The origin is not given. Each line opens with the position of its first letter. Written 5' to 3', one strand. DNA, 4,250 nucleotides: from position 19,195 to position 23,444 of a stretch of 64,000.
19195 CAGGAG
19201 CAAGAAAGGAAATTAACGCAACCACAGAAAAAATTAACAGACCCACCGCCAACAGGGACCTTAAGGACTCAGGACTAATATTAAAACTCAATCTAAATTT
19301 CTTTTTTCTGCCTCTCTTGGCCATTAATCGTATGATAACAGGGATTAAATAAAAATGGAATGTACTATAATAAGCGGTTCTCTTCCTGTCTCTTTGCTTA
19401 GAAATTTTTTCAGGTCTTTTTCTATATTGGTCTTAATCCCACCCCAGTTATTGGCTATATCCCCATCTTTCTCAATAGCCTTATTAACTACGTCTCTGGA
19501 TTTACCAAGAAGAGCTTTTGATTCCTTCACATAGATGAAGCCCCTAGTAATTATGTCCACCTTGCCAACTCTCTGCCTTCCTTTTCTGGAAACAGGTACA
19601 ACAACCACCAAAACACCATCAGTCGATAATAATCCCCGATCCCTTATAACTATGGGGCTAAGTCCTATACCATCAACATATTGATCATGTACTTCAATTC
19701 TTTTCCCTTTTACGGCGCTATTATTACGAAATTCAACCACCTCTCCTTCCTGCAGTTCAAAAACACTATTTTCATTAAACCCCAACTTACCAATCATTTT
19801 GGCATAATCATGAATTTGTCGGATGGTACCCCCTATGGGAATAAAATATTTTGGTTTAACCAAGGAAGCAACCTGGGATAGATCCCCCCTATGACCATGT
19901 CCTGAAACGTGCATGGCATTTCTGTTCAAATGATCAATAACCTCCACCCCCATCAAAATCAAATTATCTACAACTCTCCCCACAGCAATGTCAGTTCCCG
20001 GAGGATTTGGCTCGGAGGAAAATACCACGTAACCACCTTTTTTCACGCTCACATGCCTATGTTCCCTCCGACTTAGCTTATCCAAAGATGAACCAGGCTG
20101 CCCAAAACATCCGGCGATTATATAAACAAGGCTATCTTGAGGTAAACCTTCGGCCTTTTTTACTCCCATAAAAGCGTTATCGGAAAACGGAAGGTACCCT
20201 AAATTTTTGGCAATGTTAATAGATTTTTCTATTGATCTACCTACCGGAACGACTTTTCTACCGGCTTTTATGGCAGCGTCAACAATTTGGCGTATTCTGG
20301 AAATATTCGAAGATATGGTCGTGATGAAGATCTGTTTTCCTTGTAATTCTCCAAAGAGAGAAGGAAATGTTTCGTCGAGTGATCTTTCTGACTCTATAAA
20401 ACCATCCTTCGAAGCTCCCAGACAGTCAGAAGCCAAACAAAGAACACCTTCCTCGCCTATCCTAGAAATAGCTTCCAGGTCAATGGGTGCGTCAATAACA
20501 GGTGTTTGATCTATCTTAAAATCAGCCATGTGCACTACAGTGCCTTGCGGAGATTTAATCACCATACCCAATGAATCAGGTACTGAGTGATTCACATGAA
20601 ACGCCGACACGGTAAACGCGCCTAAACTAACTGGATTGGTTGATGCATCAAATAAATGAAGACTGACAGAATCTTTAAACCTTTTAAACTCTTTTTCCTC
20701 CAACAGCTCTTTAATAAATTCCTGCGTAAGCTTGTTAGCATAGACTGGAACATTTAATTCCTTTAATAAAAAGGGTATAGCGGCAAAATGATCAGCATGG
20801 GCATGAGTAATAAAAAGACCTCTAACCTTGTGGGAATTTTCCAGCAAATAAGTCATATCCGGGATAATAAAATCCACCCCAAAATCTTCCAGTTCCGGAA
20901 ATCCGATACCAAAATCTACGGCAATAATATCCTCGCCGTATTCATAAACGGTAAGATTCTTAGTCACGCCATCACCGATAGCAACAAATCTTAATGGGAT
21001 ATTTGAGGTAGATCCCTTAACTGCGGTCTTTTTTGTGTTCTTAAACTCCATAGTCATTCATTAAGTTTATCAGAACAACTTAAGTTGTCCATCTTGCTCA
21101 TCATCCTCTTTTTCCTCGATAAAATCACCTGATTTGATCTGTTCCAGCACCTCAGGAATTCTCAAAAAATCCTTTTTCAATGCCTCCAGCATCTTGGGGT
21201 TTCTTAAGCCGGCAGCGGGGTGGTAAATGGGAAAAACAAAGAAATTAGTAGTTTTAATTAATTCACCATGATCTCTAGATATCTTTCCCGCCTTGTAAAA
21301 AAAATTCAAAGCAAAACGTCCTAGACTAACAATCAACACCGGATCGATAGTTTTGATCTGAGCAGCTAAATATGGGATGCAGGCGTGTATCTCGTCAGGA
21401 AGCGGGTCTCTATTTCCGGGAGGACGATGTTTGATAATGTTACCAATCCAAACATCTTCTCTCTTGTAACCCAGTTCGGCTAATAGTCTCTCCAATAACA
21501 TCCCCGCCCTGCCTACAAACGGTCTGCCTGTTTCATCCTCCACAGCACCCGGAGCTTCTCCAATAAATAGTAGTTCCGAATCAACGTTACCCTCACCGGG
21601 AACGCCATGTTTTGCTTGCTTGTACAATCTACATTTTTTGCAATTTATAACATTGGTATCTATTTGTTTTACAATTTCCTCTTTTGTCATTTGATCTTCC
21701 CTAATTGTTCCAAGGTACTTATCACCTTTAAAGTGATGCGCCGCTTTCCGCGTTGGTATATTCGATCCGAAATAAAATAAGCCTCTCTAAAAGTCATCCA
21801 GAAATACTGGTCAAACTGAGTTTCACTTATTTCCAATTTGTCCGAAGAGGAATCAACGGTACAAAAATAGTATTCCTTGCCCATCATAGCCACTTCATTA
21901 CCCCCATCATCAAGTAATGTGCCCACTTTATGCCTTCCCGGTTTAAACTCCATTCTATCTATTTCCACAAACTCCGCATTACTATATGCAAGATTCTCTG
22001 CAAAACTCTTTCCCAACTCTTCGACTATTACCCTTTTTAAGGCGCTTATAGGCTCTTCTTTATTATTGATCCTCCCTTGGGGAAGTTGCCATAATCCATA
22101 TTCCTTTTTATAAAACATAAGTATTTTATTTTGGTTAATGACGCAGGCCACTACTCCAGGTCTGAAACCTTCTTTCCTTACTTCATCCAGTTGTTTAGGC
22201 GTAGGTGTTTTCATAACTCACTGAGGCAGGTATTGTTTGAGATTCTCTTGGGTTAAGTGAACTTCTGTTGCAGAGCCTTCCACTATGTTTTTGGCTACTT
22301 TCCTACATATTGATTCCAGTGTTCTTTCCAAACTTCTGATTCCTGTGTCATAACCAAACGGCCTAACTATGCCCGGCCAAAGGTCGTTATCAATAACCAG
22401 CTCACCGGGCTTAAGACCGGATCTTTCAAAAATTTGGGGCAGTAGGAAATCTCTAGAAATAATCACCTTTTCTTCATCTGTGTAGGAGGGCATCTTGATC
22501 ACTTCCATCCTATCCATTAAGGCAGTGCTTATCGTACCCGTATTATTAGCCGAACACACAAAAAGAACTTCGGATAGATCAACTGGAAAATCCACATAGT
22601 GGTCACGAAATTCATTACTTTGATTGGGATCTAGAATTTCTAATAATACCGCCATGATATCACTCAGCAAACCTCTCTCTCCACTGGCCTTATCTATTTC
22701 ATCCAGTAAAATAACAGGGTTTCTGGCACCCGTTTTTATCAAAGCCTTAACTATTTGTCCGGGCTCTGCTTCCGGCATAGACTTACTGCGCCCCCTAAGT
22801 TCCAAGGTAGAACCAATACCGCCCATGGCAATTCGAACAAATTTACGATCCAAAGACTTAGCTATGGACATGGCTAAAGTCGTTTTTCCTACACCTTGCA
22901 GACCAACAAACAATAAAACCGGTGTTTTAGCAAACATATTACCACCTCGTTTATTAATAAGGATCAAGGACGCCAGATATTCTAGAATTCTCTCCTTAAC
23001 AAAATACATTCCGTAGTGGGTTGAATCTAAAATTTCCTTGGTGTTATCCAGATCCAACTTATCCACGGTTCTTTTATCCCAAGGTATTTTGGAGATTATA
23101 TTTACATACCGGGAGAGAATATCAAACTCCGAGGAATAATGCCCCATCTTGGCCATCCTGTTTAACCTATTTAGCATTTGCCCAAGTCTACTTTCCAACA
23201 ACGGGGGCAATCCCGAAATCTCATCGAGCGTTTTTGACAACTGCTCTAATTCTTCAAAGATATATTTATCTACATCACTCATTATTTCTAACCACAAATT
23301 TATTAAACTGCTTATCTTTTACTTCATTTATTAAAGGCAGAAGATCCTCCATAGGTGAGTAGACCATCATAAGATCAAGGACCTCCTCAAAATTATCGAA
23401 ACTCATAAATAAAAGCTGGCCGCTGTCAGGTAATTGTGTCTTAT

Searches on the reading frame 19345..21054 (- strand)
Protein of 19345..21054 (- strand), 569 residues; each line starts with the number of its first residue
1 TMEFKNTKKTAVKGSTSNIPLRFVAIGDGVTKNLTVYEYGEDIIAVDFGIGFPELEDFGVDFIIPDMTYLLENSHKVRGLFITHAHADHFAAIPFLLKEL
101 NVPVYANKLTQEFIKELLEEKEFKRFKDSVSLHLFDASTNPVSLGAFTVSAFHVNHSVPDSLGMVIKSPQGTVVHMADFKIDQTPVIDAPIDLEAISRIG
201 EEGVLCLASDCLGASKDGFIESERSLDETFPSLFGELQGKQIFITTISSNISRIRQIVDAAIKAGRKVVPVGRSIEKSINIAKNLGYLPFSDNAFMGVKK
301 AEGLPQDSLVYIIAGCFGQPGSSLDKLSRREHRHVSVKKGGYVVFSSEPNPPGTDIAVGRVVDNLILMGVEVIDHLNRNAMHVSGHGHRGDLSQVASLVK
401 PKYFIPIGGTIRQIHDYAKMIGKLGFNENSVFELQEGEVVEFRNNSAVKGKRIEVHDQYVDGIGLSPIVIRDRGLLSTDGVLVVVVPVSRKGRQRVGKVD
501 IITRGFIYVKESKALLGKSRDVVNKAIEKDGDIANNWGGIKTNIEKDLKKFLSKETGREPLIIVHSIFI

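Call 92: search_protein_families(library=pfam, proteins=[window:19345-21054:-], max_evalue=0.001)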
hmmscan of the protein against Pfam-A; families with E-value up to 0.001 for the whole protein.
window:19345-21054:- (569 aa): 5 families
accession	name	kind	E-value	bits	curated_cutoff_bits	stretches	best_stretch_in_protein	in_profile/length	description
PF22505.1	RNase_J_b_CASP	-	4.3e-31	107.8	27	1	240-365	2-126/126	Ribonuclease J, beta-CASP domain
PF17770.6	RNase_J_C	-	3.6e-21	76.5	23.8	1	469-564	1-97/102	Ribonuclease J C-terminal domain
PF12706.13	Lactamase_B_2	-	1.5e-10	41.5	27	1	71-180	25-144/200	Beta-lactamase superfamily domain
PF00753.33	Lactamase_B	-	1.4e-09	38.6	22.7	1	72-179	39-150/196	Metallo-beta-lactamase superfamily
PF07521.17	RMMBL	-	0.00021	21.7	21.6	0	381-426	11-58/63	Zn-dependent metallo-hydrolase RNA specificity domain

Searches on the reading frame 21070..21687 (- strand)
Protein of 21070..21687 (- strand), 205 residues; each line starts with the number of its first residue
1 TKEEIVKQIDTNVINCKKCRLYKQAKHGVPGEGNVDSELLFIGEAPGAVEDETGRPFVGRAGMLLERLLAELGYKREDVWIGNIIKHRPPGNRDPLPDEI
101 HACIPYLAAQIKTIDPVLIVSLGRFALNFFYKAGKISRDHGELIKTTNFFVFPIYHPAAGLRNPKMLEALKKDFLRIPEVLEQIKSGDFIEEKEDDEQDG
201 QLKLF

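Call 92: search_protein_families(library=pfam, proteins=[window:21070-21687:-], max_evalue=0.001)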
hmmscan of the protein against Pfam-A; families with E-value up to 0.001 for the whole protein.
window:21070-21687:- (205 aa): 1 family
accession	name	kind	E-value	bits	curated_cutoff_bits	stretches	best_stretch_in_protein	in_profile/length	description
PF03167.25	UDG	-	2.3e-34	118.9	24.3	1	30-172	1-134/141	Uracil DNA glycosylase superfamily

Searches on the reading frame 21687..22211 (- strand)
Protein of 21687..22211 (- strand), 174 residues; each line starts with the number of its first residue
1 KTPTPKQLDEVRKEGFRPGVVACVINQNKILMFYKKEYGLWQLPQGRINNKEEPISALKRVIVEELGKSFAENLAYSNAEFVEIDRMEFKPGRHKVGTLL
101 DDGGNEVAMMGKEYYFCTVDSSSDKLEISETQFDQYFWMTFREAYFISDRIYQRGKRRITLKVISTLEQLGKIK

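Call 92: search_protein_families(library=pfam, proteins=[window:21687-22211:-], max_evalue=0.001)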
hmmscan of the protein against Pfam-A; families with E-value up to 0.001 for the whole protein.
window:21687-22211:- (174 aa): 1 family
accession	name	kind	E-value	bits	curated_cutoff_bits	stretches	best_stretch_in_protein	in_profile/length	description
PF00293.34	NUDIX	-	4.6e-09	36.8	21.1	1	16-147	2-119/134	NUDIX domain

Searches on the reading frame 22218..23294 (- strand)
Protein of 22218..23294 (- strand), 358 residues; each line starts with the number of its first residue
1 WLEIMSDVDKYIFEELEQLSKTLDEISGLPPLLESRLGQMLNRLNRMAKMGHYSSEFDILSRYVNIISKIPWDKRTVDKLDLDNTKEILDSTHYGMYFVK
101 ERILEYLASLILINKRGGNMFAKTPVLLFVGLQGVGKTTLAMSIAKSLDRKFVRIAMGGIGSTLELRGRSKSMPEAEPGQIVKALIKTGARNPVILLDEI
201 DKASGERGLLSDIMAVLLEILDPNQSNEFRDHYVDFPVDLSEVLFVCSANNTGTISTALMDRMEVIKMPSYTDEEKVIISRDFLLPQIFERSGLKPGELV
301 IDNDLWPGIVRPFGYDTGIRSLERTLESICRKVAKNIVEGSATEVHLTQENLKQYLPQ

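Call 92: search_protein_families(library=pfam, proteins=[window:22218-23294:-], max_evalue=0.001)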
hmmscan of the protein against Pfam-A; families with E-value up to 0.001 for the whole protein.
window:22218-23294:- (358 aa): 6 families
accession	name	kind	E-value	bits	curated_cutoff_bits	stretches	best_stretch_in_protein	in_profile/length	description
PF00004.35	AAA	-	1.3e-19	71.4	21.2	1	127-266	1-126/131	ATPase family associated with various cellular activities (AAA)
PF22667.2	Lon_lid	-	1.7e-11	44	27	1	290-341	1-52/57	Lon protease AAA+ ATPase lid domain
PF07724.20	AAA_2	-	9.7e-10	39.2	27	1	126-253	5-127/166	AAA domain (Cdc48 subfamily)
PF07728.20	AAA_5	-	1.1e-07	32.4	22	1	127-263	2-139/139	AAA domain (dynein-related subfamily)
PF13173.12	AAA_14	-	4.1e-05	24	27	1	124-211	2-75/129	AAA domain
PF13401.12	AAA_22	-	0.00057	20.6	27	0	126-214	7-101/130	AAA domain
